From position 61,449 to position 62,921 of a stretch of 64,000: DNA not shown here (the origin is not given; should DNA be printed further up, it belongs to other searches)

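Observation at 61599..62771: CetZ/tubulin-like member of the FtsZ-tubulin superfamily in a bacterial housekeeping context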

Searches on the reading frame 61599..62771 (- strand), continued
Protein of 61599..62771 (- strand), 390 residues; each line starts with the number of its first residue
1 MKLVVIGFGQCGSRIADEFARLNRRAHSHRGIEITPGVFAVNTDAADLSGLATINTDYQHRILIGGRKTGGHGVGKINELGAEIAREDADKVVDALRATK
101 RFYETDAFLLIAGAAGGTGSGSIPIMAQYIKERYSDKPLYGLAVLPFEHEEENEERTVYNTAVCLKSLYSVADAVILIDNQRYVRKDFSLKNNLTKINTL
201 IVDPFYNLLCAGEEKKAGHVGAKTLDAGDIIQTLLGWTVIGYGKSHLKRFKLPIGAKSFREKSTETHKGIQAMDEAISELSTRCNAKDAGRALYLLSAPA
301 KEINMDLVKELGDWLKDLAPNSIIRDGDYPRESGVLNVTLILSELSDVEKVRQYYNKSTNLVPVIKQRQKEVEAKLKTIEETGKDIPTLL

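Call 66: search_protein_families(library=ncbifam, proteins=[L031:5811-6245:+, L031:6242-7321:+, L031:7408-8625:+, L031:8686-9816:+, L031:10001-11176:+, L031:11417-11986:+], max_evalue=0.00001)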
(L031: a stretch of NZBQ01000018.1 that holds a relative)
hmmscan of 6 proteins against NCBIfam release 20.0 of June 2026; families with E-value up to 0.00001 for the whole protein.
L031:5811-6245:+ (144 aa): 7 families
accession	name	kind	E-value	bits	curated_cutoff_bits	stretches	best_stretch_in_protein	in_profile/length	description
TIGR00242.1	TIGR00242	equivalog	7e-35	120.1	98.35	1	3-142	1-140/144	division/cell wall cluster transcriptional repressor MraZ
NF001476.0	PRK00326.2-2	equivalog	3.1e-27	95.2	162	1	1-133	2-145/163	division/cell wall cluster transcriptional repressor MraZ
NF001482.0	PRK00326.3-4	equivalog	1.9e-24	86.2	168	1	3-134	1-148/160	division/cell wall cluster transcriptional repressor MraZ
NF001477.0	PRK00326.2-4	equivalog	7.1e-23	81.2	162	1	1-137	1-141/155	division/cell wall cluster transcriptional repressor MraZ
NF001475.0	PRK00326.2-1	equivalog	3e-16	59.7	257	1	1-136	1-140/149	division/cell wall cluster transcriptional repressor MraZ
NF001483.0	PRK00326.3-5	equivalog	1e-14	55.1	239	1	4-134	3-138/155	division/cell wall cluster transcriptional repressor MraZ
TIGR01439.1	lp_hng_hel_AbrB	domain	2e-06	27.4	28.3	0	11-29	3-21/44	transcriptional regulator, AbrB family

L031:6242-7321:+ (359 aa): 2 families
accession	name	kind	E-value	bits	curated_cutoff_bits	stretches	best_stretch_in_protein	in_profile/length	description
TIGR00006.1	TIGR00006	equivalog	6.2e-107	357.6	154.3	1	8-311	4-309/310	16S rRNA (cytosine(1402)-N(4))-methyltransferase RsmH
NF053511.1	tRNA_U34_MnmM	equivalog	5.6e-06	26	135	0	23-109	13-97/183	tRNA 5-(aminomethyl)-2-thiouridylate-methyltransferase MnmM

L031:7408-8625:+ (405 aa): 8 families
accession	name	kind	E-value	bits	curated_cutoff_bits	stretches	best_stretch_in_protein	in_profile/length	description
TIGR01174.1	ftsA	equivalog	4.1e-117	391.4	175.85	1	7-373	2-370/371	cell division protein FtsA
NF007009.0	PRK09472.1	equivalog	1.3e-86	291.3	409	1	2-379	5-390/420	cell division protein FtsA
TIGR02529.1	EutJ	subfamily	1.6e-13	50.7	152.1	1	166-259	76-164/239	ethanolamine utilization protein EutJ family protein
NF011660.0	PRK15080.1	equivalog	3.3e-12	46.2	182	1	171-259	114-197/277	ethanolamine utilization protein EutJ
TIGR01175.1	pilM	subfamily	5.7e-10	38.7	133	1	199-352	183-317/348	type IV pilus assembly protein PilM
NF010539.0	PRK13927.1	subfamily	2.3e-09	36.6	293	1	184-347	132-310/339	rod shape-determining protein MreB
TIGR00904.1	mreB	subfamily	7e-08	31.9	365.75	1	184-348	131-311/334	MreB/Mrl family cell shape determining protein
NF010540.1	PRK13929.1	exception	1.3e-07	31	515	1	167-348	112-309/334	rod-share determining protein MreBH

L031:8686-9816:+ (376 aa): 1 family
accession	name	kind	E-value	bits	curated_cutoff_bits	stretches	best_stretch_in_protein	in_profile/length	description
TIGR00065.1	ftsZ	equivalog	5.9e-124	413.9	295.2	1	7-324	14-334/353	cell division protein FtsZ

L031:10001-11176:+ (391 aa): 1 family
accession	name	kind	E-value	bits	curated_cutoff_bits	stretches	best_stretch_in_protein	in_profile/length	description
TIGR00065.1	ftsZ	equivalog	1.3e-19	70.8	295.2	1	2-201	19-195/353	cell division protein FtsZ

L031:11417-11986:+ (189 aa): 1 family
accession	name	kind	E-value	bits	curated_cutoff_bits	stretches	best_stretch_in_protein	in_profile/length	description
TIGR00244.1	TIGR00244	equivalog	9.4e-55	184.7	124.65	1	5-149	1-147/147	transcriptional regulator NrdR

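Call 67: search_protein_families(library=pfam, proteins=[L031:8686-9816:+, L031:10001-11176:+, L031:11417-11986:+, L024:6925-7446:-, L024:7506-9740:-, L056:12414-12944:-, L056:13012-14724:-], max_evalue=0.01)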
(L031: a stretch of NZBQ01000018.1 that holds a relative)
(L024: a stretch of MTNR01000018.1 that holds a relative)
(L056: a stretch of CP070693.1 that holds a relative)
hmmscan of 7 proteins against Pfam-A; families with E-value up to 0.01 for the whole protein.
L031:8686-9816:+ (376 aa): 2 families
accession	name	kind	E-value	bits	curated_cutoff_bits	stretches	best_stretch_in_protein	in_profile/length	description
PF00091.31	Tubulin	-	3e-49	168.3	33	1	12-173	1-190/190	Tubulin/FtsZ family, GTPase domain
PF12327.13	FtsZ_C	-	8.2e-30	103.4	27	1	221-314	1-94/95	FtsZ family, C-terminal domain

L031:10001-11176:+ (391 aa): 3 families
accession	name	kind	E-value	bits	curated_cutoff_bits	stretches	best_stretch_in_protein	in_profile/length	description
PF00091.31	Tubulin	-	4.8e-34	118.7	33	1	3-182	2-184/190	Tubulin/FtsZ family, GTPase domain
PF21011.2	CetZ_C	-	7.4e-17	61.8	21.6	1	189-361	3-180/180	Tubulin-like CetZ, C-terminal domain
PF13809.12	Tubulin_2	-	3.2e-06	27.1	27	1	108-178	164-234/356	Tubulin like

L031:11417-11986:+ (189 aa): 2 families
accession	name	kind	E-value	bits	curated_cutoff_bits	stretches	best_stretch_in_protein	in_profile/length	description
PF03477.21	ATP-cone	-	2.8e-22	79.5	25.8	1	52-138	2-87/88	ATP cone domain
PF22811.2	Zn_ribbon_NrdR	-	1.8e-19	69.8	27.2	1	5-44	1-42/42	Transcriptional repressor NrdR-like, N-terminal domain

L024:6925-7446:- (173 aa): 0 families

L024:7506-9740:- (744 aa): 2 families
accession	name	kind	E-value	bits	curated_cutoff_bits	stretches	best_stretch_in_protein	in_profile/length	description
PF09361.15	Phasin_2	-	8.2e-15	55.3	24.9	2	108-187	5-83/100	Phasin protein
PF10157.14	BORCS6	-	0.0021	18.6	35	1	373-445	13-85/101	BLOC-1-related complex sub-unit 6 C-terminal helix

L056:12414-12944:- (176 aa): 0 families

L056:13012-14724:- (570 aa): 0 families

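Call 69: find_encoding_contigs(protein=P0001, flank=10000, max_places=3)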
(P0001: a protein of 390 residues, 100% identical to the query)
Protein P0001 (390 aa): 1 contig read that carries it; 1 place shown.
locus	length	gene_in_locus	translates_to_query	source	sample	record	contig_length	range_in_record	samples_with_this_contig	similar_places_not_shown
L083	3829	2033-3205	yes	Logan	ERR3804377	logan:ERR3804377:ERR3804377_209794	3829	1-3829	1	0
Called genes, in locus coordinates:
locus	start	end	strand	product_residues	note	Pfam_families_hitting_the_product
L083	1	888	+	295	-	?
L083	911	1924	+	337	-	PF00044:Gp_dh_N, PF02800:Gp_dh_C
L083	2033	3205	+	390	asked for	PF00091:Tubulin, PF21011:CetZ_C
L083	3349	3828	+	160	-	?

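Call 70: list_cluster_members(proteins=[P0156, P0159, P0158, P0173, P0162, P0160, P0184, P0203, P0231, P0250])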
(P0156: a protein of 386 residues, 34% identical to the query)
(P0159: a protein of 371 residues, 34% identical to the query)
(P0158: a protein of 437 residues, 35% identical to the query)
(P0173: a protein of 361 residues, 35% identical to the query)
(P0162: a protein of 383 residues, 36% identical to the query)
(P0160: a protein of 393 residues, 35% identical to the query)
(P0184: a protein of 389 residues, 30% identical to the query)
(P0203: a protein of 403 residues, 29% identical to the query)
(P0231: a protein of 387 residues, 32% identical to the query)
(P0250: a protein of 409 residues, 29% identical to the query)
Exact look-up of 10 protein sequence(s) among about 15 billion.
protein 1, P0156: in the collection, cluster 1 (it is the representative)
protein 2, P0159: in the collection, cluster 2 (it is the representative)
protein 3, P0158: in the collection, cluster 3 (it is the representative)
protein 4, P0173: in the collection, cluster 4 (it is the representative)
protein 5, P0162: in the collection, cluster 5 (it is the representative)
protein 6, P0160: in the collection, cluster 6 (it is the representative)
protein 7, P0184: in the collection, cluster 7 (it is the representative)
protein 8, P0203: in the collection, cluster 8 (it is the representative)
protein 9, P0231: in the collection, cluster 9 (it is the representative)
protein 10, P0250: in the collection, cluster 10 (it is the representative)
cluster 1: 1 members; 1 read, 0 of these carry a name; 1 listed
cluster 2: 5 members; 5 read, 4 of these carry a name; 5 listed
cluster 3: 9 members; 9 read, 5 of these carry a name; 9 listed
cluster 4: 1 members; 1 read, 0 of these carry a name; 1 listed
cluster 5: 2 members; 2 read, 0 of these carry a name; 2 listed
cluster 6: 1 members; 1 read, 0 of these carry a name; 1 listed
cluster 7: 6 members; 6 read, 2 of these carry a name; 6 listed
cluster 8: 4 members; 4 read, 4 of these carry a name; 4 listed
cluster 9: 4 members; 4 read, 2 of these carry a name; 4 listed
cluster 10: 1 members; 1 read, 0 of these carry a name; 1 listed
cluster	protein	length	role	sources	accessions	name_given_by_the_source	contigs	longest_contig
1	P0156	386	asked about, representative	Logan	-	-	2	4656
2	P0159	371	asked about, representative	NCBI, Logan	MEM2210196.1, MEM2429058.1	MAG: tubulin/FtsZ family protein [Nitrososphaerales archaeon]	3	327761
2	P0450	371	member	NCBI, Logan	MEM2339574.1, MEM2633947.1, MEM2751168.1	MAG: tubulin/FtsZ family protein [Nitrososphaerales archaeon]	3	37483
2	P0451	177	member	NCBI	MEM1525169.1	MAG: hypothetical protein QW618_03400, partial [Nitrososphaerales archaeon]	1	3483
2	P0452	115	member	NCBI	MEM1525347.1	MAG: hypothetical protein QW618_04320, partial [Nitrososphaerales archaeon]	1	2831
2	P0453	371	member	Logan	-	-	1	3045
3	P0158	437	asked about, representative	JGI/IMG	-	-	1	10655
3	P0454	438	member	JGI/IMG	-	cell division GTPase FtsZ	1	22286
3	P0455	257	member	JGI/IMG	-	cell division GTPase FtsZ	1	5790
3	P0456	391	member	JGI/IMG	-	cell division GTPase FtsZ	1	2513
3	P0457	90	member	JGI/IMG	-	hypothetical protein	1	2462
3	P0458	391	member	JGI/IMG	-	cell division GTPase FtsZ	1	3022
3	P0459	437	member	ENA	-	-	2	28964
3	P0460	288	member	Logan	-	-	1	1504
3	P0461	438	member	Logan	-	-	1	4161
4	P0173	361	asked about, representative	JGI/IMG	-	-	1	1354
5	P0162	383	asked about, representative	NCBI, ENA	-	-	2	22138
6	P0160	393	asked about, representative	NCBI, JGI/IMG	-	-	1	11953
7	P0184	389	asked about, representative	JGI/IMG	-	-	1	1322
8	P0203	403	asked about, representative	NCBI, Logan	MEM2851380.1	MAG: hypothetical protein QXW18_06235 [Candidatus Bathyarchaeia archaeon]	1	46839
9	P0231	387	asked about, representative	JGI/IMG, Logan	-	cell division GTPase FtsZ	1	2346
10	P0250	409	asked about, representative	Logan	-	-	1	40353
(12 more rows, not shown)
